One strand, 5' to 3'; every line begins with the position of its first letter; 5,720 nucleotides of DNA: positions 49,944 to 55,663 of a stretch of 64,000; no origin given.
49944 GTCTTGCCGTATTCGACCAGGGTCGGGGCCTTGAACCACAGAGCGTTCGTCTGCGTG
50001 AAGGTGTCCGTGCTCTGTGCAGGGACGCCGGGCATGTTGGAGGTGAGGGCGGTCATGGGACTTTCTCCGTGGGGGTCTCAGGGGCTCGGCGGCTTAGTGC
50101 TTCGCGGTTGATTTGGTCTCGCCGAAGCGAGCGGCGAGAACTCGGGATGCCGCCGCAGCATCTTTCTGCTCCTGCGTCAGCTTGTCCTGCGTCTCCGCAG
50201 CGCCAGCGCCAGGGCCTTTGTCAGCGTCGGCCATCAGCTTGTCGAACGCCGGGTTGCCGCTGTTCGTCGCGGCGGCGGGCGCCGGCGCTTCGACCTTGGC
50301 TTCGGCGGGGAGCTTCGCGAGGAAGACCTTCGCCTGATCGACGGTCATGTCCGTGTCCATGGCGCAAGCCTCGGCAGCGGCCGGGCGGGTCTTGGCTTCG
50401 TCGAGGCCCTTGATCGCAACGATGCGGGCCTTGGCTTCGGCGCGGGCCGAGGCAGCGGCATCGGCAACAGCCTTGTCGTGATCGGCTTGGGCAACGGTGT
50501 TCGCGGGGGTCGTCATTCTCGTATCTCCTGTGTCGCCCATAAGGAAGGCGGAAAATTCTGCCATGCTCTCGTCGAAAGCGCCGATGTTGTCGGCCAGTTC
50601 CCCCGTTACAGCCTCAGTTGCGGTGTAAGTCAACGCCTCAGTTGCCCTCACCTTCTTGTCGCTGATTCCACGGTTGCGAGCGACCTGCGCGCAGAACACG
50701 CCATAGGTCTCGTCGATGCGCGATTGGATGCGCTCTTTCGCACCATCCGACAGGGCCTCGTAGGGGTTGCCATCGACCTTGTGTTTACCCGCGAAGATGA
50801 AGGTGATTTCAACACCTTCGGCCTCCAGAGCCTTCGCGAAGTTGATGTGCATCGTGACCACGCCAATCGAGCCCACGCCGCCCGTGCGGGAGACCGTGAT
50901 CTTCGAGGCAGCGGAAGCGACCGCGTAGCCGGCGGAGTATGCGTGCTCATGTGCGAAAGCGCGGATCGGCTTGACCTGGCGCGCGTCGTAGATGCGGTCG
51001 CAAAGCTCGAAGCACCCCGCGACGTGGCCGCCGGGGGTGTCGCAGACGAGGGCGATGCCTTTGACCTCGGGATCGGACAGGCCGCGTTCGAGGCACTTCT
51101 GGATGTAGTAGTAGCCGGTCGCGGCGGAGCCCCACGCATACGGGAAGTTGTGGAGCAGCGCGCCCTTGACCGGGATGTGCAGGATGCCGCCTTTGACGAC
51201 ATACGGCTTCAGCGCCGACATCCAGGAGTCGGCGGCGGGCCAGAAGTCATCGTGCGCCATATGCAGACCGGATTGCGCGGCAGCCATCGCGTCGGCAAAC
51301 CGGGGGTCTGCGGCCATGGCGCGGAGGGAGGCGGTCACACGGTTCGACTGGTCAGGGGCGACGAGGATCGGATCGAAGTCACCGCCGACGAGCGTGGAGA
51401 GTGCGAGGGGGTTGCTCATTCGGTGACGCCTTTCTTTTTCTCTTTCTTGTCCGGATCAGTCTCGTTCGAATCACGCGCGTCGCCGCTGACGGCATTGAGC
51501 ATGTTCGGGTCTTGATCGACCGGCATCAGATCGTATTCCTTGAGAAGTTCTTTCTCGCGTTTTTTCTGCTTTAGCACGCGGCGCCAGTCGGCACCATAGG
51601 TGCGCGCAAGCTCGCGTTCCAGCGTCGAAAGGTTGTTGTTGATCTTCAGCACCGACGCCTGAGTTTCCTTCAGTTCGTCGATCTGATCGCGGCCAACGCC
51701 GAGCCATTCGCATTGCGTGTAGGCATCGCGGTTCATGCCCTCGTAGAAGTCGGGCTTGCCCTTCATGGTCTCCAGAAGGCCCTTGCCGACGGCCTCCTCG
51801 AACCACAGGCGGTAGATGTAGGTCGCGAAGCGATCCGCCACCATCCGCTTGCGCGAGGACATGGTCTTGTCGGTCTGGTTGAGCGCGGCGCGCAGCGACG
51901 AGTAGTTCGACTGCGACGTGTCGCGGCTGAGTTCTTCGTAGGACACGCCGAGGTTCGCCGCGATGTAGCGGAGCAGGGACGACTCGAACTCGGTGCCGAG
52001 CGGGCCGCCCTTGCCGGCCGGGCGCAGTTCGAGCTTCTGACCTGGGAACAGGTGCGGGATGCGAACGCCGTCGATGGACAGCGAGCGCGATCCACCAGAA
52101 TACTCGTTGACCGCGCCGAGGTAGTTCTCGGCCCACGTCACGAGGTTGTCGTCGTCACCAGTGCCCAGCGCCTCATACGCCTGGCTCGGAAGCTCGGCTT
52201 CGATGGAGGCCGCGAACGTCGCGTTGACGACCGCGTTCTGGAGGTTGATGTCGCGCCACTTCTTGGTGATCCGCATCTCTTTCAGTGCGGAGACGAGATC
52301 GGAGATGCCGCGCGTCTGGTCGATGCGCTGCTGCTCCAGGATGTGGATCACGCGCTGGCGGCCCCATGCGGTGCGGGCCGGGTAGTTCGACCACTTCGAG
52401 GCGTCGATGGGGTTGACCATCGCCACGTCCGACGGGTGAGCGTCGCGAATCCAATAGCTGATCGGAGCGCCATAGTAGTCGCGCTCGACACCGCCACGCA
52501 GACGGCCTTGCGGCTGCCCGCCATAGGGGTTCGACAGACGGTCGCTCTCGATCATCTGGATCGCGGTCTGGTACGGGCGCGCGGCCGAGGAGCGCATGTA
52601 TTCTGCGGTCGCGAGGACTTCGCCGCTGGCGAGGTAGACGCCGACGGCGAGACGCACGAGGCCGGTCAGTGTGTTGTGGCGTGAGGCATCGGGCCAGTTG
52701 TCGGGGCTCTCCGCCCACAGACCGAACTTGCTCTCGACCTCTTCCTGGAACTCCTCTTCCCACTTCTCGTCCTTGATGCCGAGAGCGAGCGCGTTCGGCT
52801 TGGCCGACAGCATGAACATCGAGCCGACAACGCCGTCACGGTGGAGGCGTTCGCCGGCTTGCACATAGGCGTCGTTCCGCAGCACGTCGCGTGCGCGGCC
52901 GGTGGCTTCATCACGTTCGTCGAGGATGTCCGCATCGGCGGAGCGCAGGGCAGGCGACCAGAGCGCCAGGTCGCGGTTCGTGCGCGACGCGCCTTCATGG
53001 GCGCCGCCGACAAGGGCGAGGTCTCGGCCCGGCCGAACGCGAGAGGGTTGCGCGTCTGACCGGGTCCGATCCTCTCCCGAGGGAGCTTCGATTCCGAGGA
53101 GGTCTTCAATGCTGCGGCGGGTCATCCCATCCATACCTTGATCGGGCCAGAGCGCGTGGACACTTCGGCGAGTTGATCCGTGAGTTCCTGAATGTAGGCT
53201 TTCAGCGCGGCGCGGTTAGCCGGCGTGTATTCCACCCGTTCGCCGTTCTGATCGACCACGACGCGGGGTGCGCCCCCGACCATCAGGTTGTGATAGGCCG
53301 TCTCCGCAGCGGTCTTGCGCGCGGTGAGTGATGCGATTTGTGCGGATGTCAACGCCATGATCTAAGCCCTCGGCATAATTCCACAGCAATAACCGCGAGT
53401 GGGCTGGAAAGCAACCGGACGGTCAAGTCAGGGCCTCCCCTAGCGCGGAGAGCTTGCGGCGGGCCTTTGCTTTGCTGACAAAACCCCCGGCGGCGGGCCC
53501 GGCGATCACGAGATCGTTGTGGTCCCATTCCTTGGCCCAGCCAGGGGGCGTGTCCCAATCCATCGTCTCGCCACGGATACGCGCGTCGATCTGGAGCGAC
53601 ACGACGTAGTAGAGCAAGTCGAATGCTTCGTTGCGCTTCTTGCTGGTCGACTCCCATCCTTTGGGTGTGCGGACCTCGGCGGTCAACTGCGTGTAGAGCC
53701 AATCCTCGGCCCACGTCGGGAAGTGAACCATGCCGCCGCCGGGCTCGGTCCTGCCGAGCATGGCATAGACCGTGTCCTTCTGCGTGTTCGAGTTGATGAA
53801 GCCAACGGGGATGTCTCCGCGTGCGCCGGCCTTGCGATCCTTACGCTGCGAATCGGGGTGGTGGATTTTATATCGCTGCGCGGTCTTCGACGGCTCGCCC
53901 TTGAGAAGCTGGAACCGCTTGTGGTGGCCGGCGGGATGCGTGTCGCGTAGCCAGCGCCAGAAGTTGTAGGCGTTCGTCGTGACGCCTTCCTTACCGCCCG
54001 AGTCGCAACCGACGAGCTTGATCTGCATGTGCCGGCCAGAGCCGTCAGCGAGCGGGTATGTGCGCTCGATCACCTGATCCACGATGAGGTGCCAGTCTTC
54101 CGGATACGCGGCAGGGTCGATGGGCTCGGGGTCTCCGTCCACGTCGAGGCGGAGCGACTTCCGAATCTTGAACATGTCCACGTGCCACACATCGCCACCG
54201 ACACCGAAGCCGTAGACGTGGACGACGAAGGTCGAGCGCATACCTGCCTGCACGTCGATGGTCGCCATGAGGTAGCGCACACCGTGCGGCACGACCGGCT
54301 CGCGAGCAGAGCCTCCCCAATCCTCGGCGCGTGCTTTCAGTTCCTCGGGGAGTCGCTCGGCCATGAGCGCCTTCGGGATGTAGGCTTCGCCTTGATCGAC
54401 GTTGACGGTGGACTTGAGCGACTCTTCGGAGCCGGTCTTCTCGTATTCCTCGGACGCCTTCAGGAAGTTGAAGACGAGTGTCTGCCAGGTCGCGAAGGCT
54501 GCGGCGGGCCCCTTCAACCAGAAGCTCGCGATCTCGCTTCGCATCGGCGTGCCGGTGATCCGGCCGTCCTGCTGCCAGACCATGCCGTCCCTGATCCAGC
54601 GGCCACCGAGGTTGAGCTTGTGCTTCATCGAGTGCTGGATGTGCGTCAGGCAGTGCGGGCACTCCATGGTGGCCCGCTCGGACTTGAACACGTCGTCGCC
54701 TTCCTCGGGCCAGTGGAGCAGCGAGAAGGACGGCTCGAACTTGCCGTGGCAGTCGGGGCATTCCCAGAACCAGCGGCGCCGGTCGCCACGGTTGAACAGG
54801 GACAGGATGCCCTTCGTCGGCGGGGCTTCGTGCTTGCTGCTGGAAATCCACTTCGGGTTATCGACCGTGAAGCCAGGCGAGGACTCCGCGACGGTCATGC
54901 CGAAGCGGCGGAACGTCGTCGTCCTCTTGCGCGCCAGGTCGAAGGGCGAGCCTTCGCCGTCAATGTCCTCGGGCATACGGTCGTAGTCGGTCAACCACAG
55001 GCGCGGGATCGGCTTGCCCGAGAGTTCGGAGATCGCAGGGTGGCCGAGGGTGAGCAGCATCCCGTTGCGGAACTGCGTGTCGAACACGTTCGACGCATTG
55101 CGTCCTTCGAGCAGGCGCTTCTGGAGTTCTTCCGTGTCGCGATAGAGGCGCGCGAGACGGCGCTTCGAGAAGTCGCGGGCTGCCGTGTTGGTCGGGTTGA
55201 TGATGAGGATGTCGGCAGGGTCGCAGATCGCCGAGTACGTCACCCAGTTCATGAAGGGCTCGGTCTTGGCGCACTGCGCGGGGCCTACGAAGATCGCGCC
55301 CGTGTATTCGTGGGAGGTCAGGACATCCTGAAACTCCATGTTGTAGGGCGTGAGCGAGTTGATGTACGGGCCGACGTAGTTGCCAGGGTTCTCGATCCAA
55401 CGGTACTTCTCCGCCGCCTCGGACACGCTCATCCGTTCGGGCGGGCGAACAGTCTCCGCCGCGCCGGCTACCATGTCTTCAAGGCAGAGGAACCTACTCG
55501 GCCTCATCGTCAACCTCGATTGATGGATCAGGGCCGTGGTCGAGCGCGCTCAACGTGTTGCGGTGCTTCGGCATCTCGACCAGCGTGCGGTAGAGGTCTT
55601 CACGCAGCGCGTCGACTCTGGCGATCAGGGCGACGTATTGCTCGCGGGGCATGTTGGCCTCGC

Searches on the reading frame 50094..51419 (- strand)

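Call 18: search_protein_families(library=pfam, proteins=[window:50094-51419:-], max_evalue=0.001)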
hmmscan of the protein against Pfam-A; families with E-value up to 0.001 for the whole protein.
window:50094-51419:- (441 aa): 2 families
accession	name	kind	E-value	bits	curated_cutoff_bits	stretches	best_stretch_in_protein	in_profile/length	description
PF01343.23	Peptidase_S49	-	2.7e-33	115.6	24.9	1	147-288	4-146/154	Peptidase family S49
PF25145.1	NfeD1b_N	-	3.8e-06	27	40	1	105-195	18-105/189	NfeD1b, N-terminal domain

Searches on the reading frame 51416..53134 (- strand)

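Call 18: search_protein_families(library=pfam, proteins=[window:51416-53134:-], max_evalue=0.001)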
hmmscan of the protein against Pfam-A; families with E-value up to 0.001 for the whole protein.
window:51416-53134:- (572 aa): 1 family
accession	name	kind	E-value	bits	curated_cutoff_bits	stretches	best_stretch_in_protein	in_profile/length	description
PF05136.18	Phage_portal_2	-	4.1e-83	279.9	32.9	1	53-428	2-353/354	Phage portal protein, lambda family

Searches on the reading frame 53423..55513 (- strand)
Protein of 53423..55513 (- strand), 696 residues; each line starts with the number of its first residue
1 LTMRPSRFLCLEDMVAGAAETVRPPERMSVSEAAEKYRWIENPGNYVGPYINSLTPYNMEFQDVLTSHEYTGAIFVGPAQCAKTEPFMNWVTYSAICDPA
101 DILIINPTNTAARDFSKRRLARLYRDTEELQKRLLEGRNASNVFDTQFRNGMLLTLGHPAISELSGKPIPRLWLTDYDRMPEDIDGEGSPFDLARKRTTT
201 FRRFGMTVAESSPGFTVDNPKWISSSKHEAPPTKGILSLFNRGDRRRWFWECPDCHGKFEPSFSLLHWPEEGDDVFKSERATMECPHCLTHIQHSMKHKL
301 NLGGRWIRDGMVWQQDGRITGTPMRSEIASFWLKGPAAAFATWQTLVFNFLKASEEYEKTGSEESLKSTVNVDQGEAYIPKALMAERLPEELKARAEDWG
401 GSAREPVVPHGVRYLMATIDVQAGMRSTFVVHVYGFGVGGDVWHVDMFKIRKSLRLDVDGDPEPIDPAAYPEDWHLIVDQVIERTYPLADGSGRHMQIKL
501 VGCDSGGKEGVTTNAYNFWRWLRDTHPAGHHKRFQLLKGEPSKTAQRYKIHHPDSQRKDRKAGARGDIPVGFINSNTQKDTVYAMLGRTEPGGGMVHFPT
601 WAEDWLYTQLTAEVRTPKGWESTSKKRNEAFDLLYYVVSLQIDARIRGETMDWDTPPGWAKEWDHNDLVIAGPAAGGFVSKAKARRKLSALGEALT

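Call 18: search_protein_families(library=pfam, proteins=[window:53423-55513:-], max_evalue=0.001)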
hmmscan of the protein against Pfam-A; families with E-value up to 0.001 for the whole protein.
window:53423-55513:- (696 aa): 2 families
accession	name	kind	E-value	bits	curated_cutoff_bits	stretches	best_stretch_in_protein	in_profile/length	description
PF05876.18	GpA_ATPase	-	1.9e-64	218.1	25.6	1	47-306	4-247/247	Phage terminase large subunit gpA, ATPase domain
PF20454.4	GpA_nuclease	-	6.9e-61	206.5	22.5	1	328-646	1-289/294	Terminase large subunit gpA, endonuclease domain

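Call 20: search_dna_similar(query=window:53423-55513:-, collection=phages, mode=protein, max_rows=30)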
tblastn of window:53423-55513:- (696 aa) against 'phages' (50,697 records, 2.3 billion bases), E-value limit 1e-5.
Records with a match: 671; places in all: 673; records where one place covers at least 80% of the query: 535.
Best place of each record, by identity: <60% 671.
By first word of the organism name: Salmonella 93; Flavobacterium 79; Pseudomonas 52; Escherichia 44; Rhodobacter 39; Klebsiella 27; Vibrio 26; Bacteriophage 24; Aeromonas 24; Ralstonia 22; and 63 more.
By host as written in the record: - 77; Flavobacterium columnare 62; Rhodobacter capsulatus YW1 39; Pseudomonas aeruginosa 30; Salmonella enterica subsp. enterica serovar Typhimurium 25; Escherichia coli 24; Ralstonia solanacearum 20; Salmonella enterica 17; and 217 more.
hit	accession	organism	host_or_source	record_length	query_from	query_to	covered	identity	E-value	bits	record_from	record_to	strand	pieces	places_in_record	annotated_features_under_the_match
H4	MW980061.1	Rhizobium phage RHph_X2_30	Sinorhizobium americanum X2_30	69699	3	695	100%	54.2%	0e+0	742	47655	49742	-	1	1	terminase large subunit protein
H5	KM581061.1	Ruegeria phage DSS3-P1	Ruegeria pomeroyi DSS-3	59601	6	695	99%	53.3%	0e+0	733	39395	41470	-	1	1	terminase large subunit | putative terminase small subunit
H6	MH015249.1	Ruegeria phage vB_RpoS-V7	Ruegeria pomeroyi DSS-3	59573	6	695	99%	53.3%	0e+0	733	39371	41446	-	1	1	terminase large subunit | putative terminase small subunit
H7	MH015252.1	Ruegeria phage vB_RpoS-V18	Ruegeria pomeroyi DSS-3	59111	6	695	99%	53.3%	0e+0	733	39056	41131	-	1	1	terminase large subunit | putative terminase small subunit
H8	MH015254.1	Ruegeria phage vB_RpoS-V11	Ruegeria pomeroyi DSS-3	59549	6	695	99%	53.3%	0e+0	733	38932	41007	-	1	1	terminase large subunit | putative terminase small subunit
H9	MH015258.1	Ruegeria phage vB_RpoS-V16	Ruegeria pomeroyi DSS-3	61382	6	695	99%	53.3%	0e+0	733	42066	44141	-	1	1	terminase large subunit | putative terminase small subunit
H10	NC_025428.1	Ruegeria phage DSS3-P1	Ruegeria pomeroyi DSS-3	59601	6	695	99%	53.3%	0e+0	733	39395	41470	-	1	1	terminase large subunit | terminase small subunit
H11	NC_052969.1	Ruegeria phage vB_RpoS-V16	Ruegeria pomeroyi DSS-3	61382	6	695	99%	53.3%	0e+0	733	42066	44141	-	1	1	terminase large subunit | terminase small subunit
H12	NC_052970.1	Ruegeria phage vB_RpoS-V18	Ruegeria pomeroyi DSS-3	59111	6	695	99%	53.3%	0e+0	733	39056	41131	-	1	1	terminase large subunit | terminase small subunit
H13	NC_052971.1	Ruegeria phage vB_RpoS-V11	Ruegeria pomeroyi DSS-3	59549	6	695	99%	53.3%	0e+0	733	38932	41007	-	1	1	terminase large subunit | terminase small subunit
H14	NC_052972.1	Ruegeria phage vB_RpoS-V7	Ruegeria pomeroyi DSS-3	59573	6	695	99%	53.3%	0e+0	733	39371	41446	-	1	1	terminase large subunit | terminase small subunit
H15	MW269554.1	Achromobacter phage vB_AchrS_AchV4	-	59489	8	696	99%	52.7%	0e+0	722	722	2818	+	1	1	terminase large subunit | terminase small subunit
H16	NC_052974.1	Achromobacter phage vB_AchrS_AchV4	-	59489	8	696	99%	52.7%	0e+0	722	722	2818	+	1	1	terminase large subunit | terminase small subunit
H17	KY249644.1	Synechococcus virus S-ESS1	Synechococcus sp.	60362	1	695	100%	51.7%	0e+0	714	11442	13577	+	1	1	terminase large subunit | putative terminase small subunit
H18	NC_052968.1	Synechococcus virus S-ESS1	Synechococcus sp.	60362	1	695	100%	51.7%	0e+0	714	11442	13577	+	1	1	terminase large subunit | terminase small subunit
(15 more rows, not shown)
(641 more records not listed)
